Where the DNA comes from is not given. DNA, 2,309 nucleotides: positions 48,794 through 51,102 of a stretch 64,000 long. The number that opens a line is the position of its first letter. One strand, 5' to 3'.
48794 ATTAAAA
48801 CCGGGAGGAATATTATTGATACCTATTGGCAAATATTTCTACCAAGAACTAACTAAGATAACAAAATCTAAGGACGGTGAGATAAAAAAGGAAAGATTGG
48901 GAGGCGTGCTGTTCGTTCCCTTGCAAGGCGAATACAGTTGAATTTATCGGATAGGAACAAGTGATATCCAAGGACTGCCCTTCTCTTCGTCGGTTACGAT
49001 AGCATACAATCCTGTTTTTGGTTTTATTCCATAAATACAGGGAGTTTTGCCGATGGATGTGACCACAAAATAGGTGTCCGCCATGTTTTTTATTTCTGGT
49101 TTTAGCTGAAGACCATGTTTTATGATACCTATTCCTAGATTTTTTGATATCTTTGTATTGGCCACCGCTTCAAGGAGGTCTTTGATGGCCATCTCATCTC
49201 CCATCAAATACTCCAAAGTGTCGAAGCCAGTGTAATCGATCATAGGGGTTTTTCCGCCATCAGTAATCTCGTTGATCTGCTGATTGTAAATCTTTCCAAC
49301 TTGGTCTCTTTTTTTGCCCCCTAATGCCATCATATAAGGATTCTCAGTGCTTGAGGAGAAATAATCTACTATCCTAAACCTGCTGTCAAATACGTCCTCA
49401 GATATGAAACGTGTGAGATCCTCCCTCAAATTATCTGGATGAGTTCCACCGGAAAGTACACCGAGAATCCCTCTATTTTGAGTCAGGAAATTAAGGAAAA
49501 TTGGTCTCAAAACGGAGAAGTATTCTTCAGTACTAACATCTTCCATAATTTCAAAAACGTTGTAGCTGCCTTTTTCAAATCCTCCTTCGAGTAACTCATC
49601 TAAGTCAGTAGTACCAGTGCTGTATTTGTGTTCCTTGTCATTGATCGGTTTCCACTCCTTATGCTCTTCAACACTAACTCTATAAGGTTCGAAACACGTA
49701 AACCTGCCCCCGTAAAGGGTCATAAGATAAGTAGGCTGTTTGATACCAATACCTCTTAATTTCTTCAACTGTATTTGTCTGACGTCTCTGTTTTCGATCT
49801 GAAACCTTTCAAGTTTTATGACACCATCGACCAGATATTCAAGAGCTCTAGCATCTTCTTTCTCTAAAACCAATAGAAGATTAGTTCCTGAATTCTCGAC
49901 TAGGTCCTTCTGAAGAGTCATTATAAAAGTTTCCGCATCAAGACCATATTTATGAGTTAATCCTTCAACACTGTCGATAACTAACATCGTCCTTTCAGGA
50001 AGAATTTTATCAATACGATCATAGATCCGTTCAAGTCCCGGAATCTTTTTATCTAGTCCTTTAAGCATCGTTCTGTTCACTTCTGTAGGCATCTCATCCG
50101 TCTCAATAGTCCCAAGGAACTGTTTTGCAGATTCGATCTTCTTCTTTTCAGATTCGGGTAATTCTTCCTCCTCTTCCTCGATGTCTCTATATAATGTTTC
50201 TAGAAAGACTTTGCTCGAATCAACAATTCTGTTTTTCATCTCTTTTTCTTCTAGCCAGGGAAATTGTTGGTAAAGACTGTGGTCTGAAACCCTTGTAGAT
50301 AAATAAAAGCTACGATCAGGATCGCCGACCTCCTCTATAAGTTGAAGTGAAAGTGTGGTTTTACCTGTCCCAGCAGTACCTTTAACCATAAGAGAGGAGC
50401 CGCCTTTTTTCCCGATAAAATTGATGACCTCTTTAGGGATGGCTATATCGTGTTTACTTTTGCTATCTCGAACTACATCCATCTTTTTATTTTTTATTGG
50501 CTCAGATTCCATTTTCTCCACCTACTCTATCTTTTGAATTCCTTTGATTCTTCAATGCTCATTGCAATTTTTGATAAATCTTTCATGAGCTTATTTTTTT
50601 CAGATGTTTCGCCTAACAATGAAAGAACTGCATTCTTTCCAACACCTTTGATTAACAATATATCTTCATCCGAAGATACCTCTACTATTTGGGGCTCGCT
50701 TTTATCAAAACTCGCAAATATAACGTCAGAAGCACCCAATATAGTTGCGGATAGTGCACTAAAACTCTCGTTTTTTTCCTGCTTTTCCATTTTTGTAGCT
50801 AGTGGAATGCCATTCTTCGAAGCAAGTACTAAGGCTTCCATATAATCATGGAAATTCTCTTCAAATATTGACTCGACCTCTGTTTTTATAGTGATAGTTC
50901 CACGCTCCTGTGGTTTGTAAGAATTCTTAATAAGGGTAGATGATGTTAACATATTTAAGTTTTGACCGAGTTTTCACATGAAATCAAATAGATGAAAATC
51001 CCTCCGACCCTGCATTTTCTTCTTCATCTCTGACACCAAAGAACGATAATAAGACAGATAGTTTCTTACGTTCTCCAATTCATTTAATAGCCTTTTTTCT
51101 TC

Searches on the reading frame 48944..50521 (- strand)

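Call 77: search_protein_families(library=pfam, proteins=[window:48944-50521:-], max_evalue=0.001)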
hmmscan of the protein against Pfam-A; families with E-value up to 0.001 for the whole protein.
window:48944-50521:- (525 aa): 6 families
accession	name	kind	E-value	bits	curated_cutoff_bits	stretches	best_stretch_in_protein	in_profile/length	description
PF07088.17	GvpD_P-loop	-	5.4e-16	59.5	24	1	35-246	4-178/189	GvpD gas vesicle protein, P-loop domain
PF20440.3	GvpD_bR2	-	1.5e-13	51.3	27.9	1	290-388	2-100/254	GvpD basic region 2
PF06745.19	ATPase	-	1.7e-13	50.9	26.6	1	41-268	19-218/231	KaiC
PF13191.12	AAA_16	-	0.00011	23.1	32.6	1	40-186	23-142/167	AAA ATPase domain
PF13401.12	AAA_22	-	0.00055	20.7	27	0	40-219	4-122/130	AAA domain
PF05625.17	PAXNEB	-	0.00055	19.5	28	0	300-343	19-59/366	PAXNEB protein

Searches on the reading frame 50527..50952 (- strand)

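Call 77: search_protein_families(library=pfam, proteins=[window:50527-50952:-], max_evalue=0.001)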
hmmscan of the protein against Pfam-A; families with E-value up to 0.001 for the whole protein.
window:50527-50952:- (141 aa): 1 family
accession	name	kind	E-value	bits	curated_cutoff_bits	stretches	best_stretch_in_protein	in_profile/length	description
PF03259.23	Robl_LC7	-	2.6e-05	24.3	23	1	38-111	15-88/91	Roadblock/LC7 domain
